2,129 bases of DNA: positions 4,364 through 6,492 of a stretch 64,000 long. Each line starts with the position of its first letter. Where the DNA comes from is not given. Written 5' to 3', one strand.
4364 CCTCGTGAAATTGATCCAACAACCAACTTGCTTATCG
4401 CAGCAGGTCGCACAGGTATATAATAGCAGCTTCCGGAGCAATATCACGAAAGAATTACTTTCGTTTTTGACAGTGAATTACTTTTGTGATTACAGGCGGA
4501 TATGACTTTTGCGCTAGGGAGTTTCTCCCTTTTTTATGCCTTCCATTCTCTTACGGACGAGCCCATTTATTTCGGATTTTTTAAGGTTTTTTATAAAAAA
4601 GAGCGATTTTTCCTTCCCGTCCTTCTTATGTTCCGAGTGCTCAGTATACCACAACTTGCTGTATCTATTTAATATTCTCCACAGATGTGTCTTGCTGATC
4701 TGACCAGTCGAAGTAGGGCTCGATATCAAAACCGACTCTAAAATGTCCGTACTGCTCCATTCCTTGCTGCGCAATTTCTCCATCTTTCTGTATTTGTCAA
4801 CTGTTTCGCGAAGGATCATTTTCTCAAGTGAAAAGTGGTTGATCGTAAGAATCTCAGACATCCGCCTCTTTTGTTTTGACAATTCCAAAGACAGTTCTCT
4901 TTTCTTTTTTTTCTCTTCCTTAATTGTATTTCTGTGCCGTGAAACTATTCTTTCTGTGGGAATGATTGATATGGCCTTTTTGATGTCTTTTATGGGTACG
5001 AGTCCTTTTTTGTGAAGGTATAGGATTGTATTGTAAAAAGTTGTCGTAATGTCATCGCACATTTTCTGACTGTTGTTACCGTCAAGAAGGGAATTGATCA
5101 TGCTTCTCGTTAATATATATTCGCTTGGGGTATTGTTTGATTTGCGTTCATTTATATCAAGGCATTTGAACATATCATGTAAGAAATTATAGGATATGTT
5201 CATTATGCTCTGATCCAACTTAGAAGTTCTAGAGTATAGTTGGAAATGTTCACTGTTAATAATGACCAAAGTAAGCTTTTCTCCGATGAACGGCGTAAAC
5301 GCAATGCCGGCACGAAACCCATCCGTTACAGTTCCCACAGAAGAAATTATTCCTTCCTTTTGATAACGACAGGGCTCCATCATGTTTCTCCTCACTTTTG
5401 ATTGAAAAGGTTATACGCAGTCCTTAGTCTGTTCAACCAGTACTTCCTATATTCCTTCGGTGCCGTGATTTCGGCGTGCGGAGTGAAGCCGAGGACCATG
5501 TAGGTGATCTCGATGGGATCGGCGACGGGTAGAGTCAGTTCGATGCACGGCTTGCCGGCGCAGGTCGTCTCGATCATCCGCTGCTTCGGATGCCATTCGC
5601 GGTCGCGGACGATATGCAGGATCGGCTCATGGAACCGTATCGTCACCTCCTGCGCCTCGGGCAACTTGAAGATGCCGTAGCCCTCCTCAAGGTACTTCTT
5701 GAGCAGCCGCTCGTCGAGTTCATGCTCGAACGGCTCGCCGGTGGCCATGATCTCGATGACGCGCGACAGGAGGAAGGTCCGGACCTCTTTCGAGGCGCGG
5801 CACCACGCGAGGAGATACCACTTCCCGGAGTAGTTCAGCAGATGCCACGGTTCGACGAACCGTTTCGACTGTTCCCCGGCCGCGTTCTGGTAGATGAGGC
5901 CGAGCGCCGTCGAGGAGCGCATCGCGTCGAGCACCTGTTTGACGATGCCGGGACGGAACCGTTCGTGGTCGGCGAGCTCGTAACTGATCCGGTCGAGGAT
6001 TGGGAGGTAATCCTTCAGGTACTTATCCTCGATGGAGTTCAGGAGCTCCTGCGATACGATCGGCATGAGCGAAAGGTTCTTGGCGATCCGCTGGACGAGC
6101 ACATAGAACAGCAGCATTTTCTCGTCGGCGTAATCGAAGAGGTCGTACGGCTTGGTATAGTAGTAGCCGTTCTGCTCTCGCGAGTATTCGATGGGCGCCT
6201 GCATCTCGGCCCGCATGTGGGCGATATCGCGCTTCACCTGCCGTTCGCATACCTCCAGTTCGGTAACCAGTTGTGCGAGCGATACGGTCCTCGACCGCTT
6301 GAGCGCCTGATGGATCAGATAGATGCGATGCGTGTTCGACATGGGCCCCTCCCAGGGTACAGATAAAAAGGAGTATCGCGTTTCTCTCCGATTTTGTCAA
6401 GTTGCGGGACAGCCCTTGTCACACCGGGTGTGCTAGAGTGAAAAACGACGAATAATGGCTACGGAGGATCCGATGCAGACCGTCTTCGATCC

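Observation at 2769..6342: WYL (BrxR/CapW-like) regulator heading an operon of an AT-rich 293-aa unknown gene plus four small unknown proteins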

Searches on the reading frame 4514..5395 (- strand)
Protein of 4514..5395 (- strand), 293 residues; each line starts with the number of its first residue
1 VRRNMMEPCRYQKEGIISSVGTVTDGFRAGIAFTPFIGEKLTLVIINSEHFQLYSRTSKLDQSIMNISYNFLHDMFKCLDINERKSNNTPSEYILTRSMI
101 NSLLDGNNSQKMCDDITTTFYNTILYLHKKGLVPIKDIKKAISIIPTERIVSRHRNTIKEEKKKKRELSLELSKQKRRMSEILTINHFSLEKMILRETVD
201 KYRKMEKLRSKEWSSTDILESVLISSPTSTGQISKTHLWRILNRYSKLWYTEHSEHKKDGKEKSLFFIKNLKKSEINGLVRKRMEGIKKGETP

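Call 3: search_protein_families(library=pfam, proteins=[window:4514-5395:-], max_evalue=0.1)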
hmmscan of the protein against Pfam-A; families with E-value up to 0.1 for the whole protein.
window:4514-5395:- (293 aa): 1 family
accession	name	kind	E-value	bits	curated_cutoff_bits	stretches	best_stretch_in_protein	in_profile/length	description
PF21022.2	Rap-GAP_dimer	-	0.073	13.9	27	0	46-132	10-95/106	Rap/Ran-GAP protein dimerization domain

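Call 5: search_protein_families(library=padloc, proteins=[window:4514-5395:-], max_evalue=0.1)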
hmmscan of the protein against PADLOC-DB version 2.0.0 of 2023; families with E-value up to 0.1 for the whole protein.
window:4514-5395:- (293 aa): 0 families

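Call 6: search_protein_families(library=phrogs, proteins=[window:4514-5395:-], max_evalue=0.1)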
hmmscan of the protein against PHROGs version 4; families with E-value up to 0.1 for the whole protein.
window:4514-5395:- (293 aa): 0 families

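Call 12: search_protein_families(library=ncbifam, proteins=[window:4514-5383:-], max_evalue=0.1)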
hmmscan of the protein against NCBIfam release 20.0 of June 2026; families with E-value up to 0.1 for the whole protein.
window:4514-5383:- (289 aa): 2 families
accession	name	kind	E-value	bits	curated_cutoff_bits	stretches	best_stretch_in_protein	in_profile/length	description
NF045882.1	PLipidMtase_Leg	equivalog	0.052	13.3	390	1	167-215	130-180/207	phospholipid N-methyltransferase PmtA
NF007597.0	PRK10241.1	equivalog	0.082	12.2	421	0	131-207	169-247/251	hydroxyacylglutathione hydrolase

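Call 14: search_solved_structures(query=window:4514-5383:-, max_evalue=1)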
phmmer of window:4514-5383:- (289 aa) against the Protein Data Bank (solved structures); distinct sequences matched with E-value up to 1: 4.
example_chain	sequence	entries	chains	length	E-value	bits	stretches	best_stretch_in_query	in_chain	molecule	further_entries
9fqr_H3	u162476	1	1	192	0.0055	19.5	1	104-161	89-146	Leucine-rich repeat-containing protein 51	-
5nl9_A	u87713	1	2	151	0.34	13.7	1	110-179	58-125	Transcriptional regulator (FUR family)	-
2qed_A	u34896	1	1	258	0.82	12.4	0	131-197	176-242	Hydroxyacylglutathione hydrolase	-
9e5c_5g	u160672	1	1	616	0.91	12.3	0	120-186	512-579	Leucine-rich repeat-containing protein 51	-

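Call 16: find_homologous_proteins(query=window:4514-5383:-, max_evalue=0.001)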
Query window:4514-5383:- (289 aa): 1 proteins with E <= 0.001 among 942 candidates.
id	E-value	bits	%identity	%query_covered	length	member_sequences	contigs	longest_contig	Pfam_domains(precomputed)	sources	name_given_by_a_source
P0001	1.3e-184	630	100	100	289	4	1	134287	-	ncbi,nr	ncbi:MAG TPA: hypothetical protein PLV42_05495 [bacterium]|nr:hypothetical protein [bacterium]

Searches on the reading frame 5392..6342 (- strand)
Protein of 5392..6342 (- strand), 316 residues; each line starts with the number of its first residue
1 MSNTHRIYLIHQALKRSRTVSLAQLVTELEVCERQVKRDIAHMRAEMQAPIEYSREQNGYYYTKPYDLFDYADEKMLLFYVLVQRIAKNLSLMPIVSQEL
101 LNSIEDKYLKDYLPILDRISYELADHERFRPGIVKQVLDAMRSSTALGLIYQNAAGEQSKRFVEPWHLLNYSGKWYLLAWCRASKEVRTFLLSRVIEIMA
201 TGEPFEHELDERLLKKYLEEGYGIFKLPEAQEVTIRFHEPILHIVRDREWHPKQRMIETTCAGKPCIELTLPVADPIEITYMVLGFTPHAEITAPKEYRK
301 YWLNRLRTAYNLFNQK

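Call 3: search_protein_families(library=pfam, proteins=[window:5392-6342:-], max_evalue=0.1)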
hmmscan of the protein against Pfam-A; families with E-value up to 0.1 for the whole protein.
window:5392-6342:- (316 aa): 4 families
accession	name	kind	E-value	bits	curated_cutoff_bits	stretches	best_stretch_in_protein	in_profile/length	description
PF13280.12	WYL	-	1.2e-17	64.1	21.8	1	133-197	2-67/70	WYL domain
PF25583.1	WCX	-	2.6e-09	37.7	23.9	1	230-309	2-75/76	WCX domain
PF08279.18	HTH_11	-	5.8e-05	23.3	25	1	7-60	2-54/55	HTH domain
PF08220.18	HTH_DeoR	-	0.028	14.6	21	1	6-43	1-38/57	DeoR-like helix-turn-helix domain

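Call 5: search_protein_families(library=padloc, proteins=[window:5392-6342:-], max_evalue=0.1)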
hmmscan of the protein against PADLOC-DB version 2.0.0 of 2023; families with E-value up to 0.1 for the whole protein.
window:5392-6342:- (316 aa): 4 families
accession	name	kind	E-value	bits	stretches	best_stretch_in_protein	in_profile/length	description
PDLC01457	WYL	-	8e-35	118.5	1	5-297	4-228/229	"CAS-I,CAS-II,CAS-III,CAS-IV,CAS-V,CAS-VI; associated_signaling"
PDLC01652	WYL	-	4.3e-27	93.4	1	123-309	10-161/162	"CAS-I,CAS-II,CAS-III,CAS-IV,CAS-V,CAS-VI; associated_signaling"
PDLC01766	Cas3c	-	5.8e-10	36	1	163-305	167-308/1009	-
PDLC03787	RTasWYL-YodC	-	0.00055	17.2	1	58-199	233-348/354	DRT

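Call 6: search_protein_families(library=phrogs, proteins=[window:5392-6342:-], max_evalue=0.1)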
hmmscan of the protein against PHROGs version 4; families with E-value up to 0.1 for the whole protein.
window:5392-6342:- (316 aa): 3 families
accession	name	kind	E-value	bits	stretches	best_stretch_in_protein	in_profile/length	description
phrog_13105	-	unknown function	2.7e-20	74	1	5-205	5-220/239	-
phrog_6785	-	unknown function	0.00047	20.1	1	140-202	33-91/396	-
phrog_2113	-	unknown function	0.00081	20.3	1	15-62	23-71/113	-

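Call 12: search_protein_families(library=ncbifam, proteins=[window:5392-6342:-], max_evalue=0.1)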
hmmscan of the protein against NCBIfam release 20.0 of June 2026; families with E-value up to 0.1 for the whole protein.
window:5392-6342:- (316 aa): 1 family
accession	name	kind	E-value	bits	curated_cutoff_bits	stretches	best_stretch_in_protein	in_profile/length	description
NF008848.0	PRK11886.1-3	equivalog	0.067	12.2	362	1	12-72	8-67/319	bifunctional biotin--[acetyl-CoA-carboxylase] ligase/biotin operon repressor BirA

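Call 49: search_solved_structures(query=window:5392-6342:-, max_evalue=0.01)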
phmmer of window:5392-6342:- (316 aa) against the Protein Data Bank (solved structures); distinct sequences matched with E-value up to 0.01: 7.
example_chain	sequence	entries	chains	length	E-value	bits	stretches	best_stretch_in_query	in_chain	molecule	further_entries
6sj9_A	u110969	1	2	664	1.7e-10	43.7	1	137-310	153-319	Proteasome accessory factor B/C (PafBC)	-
7t8k_A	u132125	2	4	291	4.2e-08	35.8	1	119-196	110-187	BrxR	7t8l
7p5x_AX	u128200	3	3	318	1.5e-05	27.4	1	128-204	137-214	PafC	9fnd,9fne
7p5x_AY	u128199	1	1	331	7.1e-05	25.2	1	135-196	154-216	Transcriptional regulator-like protein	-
9fnd_X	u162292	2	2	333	7.2e-05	25.2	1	135-196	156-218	Transcriptional regulator-like protein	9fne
7tb6_A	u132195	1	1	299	0.00031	23.1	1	134-211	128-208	S. maltophilia CapW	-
7tb5_A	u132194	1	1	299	0.0038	19.5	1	128-196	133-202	WYL domain-containing protein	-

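Call 57: find_related_loci(query=A3, collection=metagenome_contigs, flank=8000)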
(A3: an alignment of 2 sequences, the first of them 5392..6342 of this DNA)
Query A3 (316 aa) in metagenome_contigs; peptide patterns used: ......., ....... (x = any residue, [..] = any of these).
180 stretches matched a pattern; 14 encode a relative of the query (tblastn E <= 1e-3); 14 distinct loci.
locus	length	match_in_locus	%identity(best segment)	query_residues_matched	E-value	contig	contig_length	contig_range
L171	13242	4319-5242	81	2-309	2e-178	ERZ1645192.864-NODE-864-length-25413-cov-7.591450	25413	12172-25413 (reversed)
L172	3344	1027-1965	79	1-313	0e+0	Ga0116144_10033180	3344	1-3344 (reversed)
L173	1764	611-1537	73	1-309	7e-177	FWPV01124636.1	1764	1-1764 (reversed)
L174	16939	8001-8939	62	1-313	3e-137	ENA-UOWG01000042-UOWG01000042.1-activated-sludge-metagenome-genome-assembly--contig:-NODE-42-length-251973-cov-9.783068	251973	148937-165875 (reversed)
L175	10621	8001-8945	62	1-315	6e-135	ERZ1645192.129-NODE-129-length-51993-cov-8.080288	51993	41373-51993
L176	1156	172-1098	31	1-300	4e-30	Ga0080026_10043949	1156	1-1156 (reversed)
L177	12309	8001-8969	27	1-300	1e-28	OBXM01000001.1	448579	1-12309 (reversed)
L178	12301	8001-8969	27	1-300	1e-28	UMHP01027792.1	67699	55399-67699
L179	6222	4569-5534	30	1-313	2e-27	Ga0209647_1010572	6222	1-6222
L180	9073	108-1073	29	1-313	2e-26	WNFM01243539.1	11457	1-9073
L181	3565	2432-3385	26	1-309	3e-23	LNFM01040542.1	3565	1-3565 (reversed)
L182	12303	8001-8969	27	1-300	1e-28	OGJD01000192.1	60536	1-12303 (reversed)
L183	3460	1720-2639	27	1-300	2e-27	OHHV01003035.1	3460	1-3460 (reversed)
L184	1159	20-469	36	147-299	1e-16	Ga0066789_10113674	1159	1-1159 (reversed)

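Call 63: search_protein_families(library=pfam, proteins=[L174:5505-6902:+, L174:6979-7971:+, L174:8903-10747:+, L174:11071-11469:+, L174:11502-12995:+, L174:12998-14029:+, L174:14039-14995:+, L174:15000-15737:+, L171:5366-6376:+, L171:1553-2494:-], max_evalue=0.001)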
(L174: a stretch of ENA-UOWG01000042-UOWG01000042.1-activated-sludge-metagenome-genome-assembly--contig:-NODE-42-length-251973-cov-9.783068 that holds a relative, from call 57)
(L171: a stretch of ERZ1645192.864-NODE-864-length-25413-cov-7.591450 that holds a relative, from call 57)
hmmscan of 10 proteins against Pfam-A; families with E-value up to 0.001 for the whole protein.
L174:5505-6902:+ (465 aa): 0 families

L174:6979-7971:+ (330 aa): 0 families

L174:8903-10747:+ (614 aa): 3 families
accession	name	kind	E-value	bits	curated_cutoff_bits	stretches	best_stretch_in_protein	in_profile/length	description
PF00004.35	AAA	-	5.4e-26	92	21.2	1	395-526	1-130/131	ATPase family associated with various cellular activities (AAA)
PF13401.12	AAA_22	-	9e-06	26.5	27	0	395-507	8-126/130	AAA domain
PF13191.12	AAA_16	-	5.9e-05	24.1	32.6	0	378-427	10-62/167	AAA ATPase domain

L174:11071-11469:+ (132 aa): 1 family
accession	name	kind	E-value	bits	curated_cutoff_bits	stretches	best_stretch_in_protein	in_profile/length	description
PF01850.27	PIN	-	1.3e-20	74.6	23.6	1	9-119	2-114/120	PIN domain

L174:11502-12995:+ (497 aa): 4 families
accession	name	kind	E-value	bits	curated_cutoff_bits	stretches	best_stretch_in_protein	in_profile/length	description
PF01593.30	Amino_oxidase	-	2e-20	74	19.8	1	13-478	2-436/443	Flavin containing amine oxidoreductase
PF13450.12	NAD_binding_8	-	1.4e-10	41.7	21.9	1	7-74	1-68/68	NAD(P)-binding Rossmann-like domain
PF01266.30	DAO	-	8e-09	35.9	27.9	1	225-348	151-273/353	FAD dependent oxidoreductase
PF07992.20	Pyr_redox_2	-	0.00057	19.8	26.1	0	4-42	2-41/291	Pyridine nucleotide-disulphide oxidoreductase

L174:12998-14029:+ (343 aa): 1 family
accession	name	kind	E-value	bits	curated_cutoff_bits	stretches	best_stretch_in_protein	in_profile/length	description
PF02405.21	MlaE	-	2.5e-69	233.6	22.5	1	132-339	3-211/212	Permease MlaE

L174:14039-14995:+ (318 aa): 1 family
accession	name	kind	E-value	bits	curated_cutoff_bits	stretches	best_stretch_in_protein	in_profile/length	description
PF01699.29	Na_Ca_ex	-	5e-73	244.5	24.9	2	174-316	2-150/151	Sodium/calcium exchanger protein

L174:15000-15737:+ (245 aa): 2 families
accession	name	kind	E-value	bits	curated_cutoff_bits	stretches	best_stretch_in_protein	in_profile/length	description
PF10728.14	DUF2520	-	1.7e-19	70.3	25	1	142-232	37-123/125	Domain of unknown function (DUF2520)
PF02615.19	Ldh_2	-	0.00075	19.1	38.8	1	162-215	12-65/333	Malate/L-lactate dehydrogenase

L171:5366-6376:+ (336 aa): 3 families
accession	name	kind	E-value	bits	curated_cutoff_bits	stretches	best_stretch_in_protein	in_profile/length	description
PF02661.23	Fic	-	4.8e-19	69.4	24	1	98-195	3-93/93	Fic/DOC family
PF08279.18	HTH_11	-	1.9e-06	28.1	25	1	281-318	4-42/55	HTH domain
PF13412.12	HTH_24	-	0.00013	22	21.9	1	281-317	7-43/48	Winged helix-turn-helix DNA-binding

L171:1553-2494:- (313 aa): 0 families

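Call 105: search_protein_families(library=pfam, proteins=[L171:990-1556:-, L175:3539-4297:+, L175:7279-7902:-], max_evalue=0.001)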
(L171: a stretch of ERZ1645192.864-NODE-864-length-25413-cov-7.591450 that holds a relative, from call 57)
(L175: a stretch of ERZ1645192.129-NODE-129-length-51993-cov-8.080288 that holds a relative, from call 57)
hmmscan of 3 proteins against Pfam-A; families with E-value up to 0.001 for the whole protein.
L171:990-1556:- (188 aa): 0 families

L175:3539-4297:+ (252 aa): 0 families

L175:7279-7902:- (207 aa): 0 families
